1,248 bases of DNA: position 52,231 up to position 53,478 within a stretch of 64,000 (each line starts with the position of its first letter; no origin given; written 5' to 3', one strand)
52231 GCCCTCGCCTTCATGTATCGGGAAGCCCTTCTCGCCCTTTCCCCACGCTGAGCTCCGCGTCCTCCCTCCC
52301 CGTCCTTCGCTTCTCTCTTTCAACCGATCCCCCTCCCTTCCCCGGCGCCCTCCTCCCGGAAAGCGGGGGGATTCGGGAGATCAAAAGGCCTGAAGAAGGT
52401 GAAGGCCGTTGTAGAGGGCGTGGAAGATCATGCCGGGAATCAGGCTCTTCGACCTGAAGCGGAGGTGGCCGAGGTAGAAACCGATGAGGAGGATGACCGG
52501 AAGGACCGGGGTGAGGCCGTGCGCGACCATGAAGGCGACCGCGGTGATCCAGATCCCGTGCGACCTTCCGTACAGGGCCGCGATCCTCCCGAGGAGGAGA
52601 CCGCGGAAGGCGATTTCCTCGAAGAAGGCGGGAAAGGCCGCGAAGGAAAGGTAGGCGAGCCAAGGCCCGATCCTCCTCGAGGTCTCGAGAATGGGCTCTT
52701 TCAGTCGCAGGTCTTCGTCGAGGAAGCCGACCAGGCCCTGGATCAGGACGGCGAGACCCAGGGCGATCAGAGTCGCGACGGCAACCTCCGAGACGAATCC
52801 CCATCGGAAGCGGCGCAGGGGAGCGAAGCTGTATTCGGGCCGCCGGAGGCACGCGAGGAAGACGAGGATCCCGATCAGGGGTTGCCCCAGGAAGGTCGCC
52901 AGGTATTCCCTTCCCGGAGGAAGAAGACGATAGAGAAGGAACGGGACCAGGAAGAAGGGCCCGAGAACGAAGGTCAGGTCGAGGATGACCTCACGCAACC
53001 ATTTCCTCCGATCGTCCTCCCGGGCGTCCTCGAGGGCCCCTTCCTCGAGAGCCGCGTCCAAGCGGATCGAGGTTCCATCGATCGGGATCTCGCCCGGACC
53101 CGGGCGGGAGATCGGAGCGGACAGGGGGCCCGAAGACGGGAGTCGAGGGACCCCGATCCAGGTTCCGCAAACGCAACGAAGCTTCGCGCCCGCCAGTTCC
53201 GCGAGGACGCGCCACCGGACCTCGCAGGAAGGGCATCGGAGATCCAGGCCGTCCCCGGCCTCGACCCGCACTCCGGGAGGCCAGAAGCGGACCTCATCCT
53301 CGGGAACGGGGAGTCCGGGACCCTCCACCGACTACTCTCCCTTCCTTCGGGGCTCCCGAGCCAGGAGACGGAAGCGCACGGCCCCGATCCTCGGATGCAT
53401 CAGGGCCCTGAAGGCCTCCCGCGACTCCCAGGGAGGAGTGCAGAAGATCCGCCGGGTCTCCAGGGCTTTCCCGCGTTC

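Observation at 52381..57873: Six-gene operon linking a PyrK-like flavoprotein, an orphan DNA methyltransferase, a GNAT, two unknown membrane proteins and a zinc-ribbon CPBP/Abi protease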

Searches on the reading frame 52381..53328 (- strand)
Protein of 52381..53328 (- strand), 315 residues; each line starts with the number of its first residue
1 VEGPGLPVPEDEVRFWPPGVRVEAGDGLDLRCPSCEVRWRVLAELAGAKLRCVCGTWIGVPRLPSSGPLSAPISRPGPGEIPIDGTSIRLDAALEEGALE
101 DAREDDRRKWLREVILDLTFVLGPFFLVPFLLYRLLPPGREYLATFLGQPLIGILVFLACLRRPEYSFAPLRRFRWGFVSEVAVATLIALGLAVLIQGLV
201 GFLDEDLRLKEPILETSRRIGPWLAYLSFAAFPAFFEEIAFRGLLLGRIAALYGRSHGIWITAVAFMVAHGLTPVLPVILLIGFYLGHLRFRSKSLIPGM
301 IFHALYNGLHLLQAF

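Call 4: search_protein_families(library=pfam, proteins=[window:52381-53328:-], max_evalue=0.01)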
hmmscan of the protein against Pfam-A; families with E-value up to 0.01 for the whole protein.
window:52381-53328:- (315 aa): 1 family
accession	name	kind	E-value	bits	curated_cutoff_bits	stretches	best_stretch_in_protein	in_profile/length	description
PF02517.21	Rce1-like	-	8.1e-16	58.5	22.4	1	221-308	3-92/93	Type II CAAX prenyl endopeptidase Rce1-like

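Call 5: search_protein_families(library=padloc, proteins=[window:52381-53328:-], max_evalue=0.01)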
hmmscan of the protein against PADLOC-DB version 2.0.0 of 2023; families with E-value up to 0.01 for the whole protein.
window:52381-53328:- (315 aa): 0 families

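Call 6: search_protein_families(library=ncbifam, proteins=[window:52381-53328:-], max_evalue=0.01)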
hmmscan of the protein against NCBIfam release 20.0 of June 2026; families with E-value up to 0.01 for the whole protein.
window:52381-53328:- (315 aa): 6 families
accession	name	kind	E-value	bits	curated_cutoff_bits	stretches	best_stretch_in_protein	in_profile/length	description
NF041647.1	ABC_perm_CPBP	equivalog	3.5e-22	78.9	435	1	142-313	453-633/636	ABC transporter permease subunit/CPBP intramembrane protease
NF040589.1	CPBP_Synerg_MrtS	equivalog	1.3e-08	35.3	130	1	228-307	78-160/170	Synerg-CTERM system glutamic-type intramembrane protease MrtS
NF033192.3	CPBP_JDVT_MrtJ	equivalog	2.5e-06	28.1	75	1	235-312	10-97/98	JDVT-CTERM system glutamic-type intramembrane protease MrtJ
NF050068.1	Rv0804_CPBP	equivalog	6e-05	22.7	200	1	234-304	104-183/197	Rv0804 family intramembrane glutamic endopeptidase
NF040914.1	Mrt_core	domain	0.00088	19.3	100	1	234-309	12-100/108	myxosortase family intramembrane protease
NF040674.1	CPBP_fam_MrtP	equivalog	0.0094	15.5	250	1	232-311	255-347/354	myxosortase MrtP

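Call 10: find_homologous_proteins(query=window:52381-53328:-, max_evalue=0.001)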
Query window:52381-53328:- (315 aa): 6 proteins with E <= 0.001 among 8000 candidates.
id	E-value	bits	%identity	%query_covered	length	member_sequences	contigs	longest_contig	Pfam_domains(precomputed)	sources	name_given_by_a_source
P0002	3.9e-206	702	100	100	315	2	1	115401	PF02517.22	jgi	-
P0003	1.0e-24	105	33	90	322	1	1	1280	PF02517.22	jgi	jgi:membrane protease YdiL (CAAX protease family)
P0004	2.4e-24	104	33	94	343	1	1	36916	PF02517.22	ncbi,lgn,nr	ncbi:MAG: CPBP family intramembrane metalloprotease [Planctomycetes bacterium]|nr:CPBP family intram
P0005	1.0e-8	53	34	49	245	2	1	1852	PF02517.22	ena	-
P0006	7.7e-6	43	34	40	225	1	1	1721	PF02517.22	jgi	jgi:membrane protease YdiL (CAAX protease family)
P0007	6.3e-4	37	35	25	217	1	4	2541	PF02517.22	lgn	-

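Call 11: find_encoding_contigs(protein=P0004, flank=10000, max_places=4)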
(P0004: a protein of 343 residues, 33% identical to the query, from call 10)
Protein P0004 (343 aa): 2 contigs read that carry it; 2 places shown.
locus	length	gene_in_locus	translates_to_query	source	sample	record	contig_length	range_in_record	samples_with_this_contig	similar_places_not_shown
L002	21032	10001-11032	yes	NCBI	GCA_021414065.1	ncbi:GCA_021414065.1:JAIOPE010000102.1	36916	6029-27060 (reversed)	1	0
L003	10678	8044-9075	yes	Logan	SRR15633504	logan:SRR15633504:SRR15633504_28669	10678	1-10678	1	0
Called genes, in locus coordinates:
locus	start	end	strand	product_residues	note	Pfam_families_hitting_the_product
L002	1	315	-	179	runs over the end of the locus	PF01058:Oxidored_q6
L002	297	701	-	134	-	PF00507:Oxidored_q4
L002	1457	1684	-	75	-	-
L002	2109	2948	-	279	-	PF00069:Pkinase, PF07714:PK_Tyr_Ser-Thr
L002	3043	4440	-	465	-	PF13429:TPR_15 (faint), PF13424:TPR_12 (faint), PF24575:TPR_Slam (faint), PF07719:TPR_2 (faint), PF13176:TPR_7 (faint), PF13181:TPR_8 (faint), PF13428:TPR_14 (faint), PF13432:TPR_16 (weak), +4 more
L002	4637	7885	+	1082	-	PF04389:Peptidase_M28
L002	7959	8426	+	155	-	-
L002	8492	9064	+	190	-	PF14237:GYF_2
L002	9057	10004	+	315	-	-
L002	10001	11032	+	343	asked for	PF02517:Rce1-like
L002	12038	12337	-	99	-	-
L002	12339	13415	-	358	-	PF01883:FeS_assembly_P, PF00142:Fer4_NifH (faint), PF09140:MipZ (weak), PF10609:ParA, PF13614:AAA_31, PF01656:CbiA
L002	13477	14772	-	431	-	-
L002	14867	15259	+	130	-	-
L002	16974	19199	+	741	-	PF04551:GcpE, PF26540:GcpE_C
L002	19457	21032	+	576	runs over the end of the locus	PF00069:Pkinase, PF07714:PK_Tyr_Ser-Thr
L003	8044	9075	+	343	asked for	PF02517:Rce1-like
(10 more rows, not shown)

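Call 46: search_protein_families(library=pfam, proteins=[L002:7959-8426:+], max_evalue=5)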
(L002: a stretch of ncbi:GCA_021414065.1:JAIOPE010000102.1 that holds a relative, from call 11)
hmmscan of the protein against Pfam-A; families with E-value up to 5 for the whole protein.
L002:7959-8426:+ (155 aa): 1 family
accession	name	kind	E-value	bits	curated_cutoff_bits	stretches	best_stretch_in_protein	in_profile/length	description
PF00293.34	NUDIX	-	4e-05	24.1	21.1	1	10-120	6-119/134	NUDIX domain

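Call 87: search_solved_structures(query=window:52381-53328:-, max_evalue=1, show_alignments=1)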
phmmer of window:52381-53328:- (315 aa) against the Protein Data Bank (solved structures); distinct sequences matched with E-value up to 1: 0.
